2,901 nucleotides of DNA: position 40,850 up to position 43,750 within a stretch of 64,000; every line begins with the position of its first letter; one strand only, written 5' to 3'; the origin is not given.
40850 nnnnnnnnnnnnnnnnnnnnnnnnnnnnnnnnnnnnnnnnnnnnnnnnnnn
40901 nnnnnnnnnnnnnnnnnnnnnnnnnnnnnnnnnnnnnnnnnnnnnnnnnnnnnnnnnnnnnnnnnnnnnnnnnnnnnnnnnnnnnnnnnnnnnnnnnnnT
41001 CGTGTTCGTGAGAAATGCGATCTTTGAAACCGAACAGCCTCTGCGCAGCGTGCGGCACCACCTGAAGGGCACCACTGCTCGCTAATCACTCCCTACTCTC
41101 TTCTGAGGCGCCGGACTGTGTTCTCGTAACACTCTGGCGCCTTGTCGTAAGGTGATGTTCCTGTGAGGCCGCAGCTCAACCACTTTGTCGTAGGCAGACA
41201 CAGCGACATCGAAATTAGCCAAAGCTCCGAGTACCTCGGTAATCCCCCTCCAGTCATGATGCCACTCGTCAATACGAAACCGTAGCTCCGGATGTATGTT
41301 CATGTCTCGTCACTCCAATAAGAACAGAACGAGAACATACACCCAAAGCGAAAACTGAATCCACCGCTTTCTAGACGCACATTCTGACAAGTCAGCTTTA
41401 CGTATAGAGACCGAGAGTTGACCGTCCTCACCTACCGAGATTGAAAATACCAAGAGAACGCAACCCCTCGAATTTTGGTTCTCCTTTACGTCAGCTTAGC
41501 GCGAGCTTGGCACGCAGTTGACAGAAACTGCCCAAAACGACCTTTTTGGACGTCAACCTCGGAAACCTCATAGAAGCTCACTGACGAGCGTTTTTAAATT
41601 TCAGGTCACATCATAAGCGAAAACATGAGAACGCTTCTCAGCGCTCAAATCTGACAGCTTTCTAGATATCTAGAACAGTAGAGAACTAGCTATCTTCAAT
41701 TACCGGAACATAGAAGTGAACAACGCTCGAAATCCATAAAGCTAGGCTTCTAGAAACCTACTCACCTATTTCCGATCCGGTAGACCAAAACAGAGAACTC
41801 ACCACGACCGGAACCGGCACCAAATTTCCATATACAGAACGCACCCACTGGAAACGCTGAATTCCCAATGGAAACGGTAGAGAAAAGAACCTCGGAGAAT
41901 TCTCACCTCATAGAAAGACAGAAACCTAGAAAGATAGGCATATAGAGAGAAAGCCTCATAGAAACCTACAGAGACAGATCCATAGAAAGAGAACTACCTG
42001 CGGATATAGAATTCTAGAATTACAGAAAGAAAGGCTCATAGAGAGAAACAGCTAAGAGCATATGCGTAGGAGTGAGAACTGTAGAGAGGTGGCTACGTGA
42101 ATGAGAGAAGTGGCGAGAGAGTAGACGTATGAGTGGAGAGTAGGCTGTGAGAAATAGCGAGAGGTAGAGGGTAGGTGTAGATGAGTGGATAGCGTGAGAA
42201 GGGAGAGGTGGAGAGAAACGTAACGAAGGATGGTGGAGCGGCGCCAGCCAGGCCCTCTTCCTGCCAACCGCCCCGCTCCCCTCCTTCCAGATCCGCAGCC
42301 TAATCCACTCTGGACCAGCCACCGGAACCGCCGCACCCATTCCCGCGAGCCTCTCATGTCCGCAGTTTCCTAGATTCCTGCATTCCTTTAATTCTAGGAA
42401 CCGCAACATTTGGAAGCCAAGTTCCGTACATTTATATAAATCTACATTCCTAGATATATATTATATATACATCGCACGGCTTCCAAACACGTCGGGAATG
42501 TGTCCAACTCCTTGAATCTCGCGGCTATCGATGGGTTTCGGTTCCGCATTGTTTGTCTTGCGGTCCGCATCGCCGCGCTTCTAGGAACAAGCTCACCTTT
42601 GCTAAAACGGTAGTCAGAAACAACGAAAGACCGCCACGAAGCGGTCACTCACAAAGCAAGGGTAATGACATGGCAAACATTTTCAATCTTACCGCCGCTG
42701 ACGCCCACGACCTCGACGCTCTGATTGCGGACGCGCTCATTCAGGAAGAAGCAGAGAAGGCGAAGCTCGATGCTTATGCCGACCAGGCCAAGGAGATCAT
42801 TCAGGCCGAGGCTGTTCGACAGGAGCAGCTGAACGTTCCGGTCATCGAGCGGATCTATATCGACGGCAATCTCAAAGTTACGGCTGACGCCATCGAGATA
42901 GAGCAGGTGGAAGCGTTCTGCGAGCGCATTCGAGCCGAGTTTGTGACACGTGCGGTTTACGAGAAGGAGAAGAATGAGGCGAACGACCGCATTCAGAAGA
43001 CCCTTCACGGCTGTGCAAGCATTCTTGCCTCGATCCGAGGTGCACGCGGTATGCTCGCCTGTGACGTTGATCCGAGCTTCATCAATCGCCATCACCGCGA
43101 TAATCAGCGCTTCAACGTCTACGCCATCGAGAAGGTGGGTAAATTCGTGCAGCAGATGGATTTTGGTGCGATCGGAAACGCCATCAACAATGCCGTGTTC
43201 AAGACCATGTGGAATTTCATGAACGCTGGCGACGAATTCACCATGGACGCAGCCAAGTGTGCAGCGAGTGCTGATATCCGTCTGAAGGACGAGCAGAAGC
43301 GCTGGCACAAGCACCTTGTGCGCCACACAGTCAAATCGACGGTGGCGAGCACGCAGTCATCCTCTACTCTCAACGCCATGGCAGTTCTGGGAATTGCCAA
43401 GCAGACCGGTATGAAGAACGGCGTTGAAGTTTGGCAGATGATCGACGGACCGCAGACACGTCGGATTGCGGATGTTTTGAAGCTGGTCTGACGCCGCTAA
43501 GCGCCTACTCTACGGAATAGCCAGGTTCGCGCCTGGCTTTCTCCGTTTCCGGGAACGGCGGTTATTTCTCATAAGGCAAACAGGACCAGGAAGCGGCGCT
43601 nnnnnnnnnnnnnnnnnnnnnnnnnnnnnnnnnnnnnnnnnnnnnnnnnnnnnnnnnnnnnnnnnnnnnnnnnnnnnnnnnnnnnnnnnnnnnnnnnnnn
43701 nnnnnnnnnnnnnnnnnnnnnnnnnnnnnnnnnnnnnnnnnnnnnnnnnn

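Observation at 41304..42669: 1.35-kb gene-free hub with abutting purine-rich and pyrimidine-rich blocks, iteron-like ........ words and perfect palindromes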

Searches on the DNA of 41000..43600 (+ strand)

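Call 4: search_dna_similar(query=window:41000-43600:+, collection=phages, mode=near, max_rows=30)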
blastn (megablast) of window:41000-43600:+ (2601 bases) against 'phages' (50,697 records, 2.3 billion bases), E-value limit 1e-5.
No match.

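Call 71: search_rna_families(sources=[L001, L003, L006, L016, L017, L018], threshold=gathering)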
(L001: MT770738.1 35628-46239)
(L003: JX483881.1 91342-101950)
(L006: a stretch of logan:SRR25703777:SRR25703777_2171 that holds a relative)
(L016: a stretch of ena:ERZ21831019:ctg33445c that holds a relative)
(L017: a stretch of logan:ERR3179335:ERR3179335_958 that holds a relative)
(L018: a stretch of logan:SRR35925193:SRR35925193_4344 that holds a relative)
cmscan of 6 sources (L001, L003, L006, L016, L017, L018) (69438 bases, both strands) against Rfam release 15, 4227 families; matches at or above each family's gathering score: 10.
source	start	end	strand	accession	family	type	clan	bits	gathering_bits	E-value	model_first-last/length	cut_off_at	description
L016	10409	10481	+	RF00005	tRNA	Gene; tRNA;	CL00001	73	29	5.2e-14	1-71/71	no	tRNA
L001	8683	8756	+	RF00005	tRNA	Gene; tRNA;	CL00001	71.2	29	1.6e-13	1-71/71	no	tRNA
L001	8764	8836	+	RF00005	tRNA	Gene; tRNA;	CL00001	69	29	6.4e-13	1-71/71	no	tRNA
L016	10329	10401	+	RF00005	tRNA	Gene; tRNA;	CL00001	67.1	29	2.2e-12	1-71/71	no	tRNA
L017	9422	9495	+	RF00005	tRNA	Gene; tRNA;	CL00001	66.3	29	3.6e-12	1-71/71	no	tRNA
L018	8207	8279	+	RF00005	tRNA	Gene; tRNA;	CL00001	65.8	29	5e-12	1-71/71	no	tRNA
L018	8126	8199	+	RF00005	tRNA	Gene; tRNA;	CL00001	60.7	29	1.2e-10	1-71/71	no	tRNA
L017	9512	9582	+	RF00005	tRNA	Gene; tRNA;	CL00001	58.3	29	5.6e-10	1-71/71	no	tRNA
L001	8850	8920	+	RF00005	tRNA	Gene; tRNA;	CL00001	51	29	5.9e-08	1-71/71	no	tRNA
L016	10593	10663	+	RF00005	tRNA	Gene; tRNA;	CL00001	50.6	29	7.4e-08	1-71/71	no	tRNA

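Call 100: search_dna_similar(query=window:41304-43491:+, collection=plasmids, mode=distant, max_rows=15)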
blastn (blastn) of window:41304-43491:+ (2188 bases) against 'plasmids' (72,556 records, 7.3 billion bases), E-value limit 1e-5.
No match.

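Call 101: search_dna_similar(query=window:41304-43491:+, collection=phages, mode=distant, max_rows=15)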
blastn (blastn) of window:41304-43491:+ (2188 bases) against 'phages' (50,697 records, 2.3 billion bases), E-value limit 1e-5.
No match.
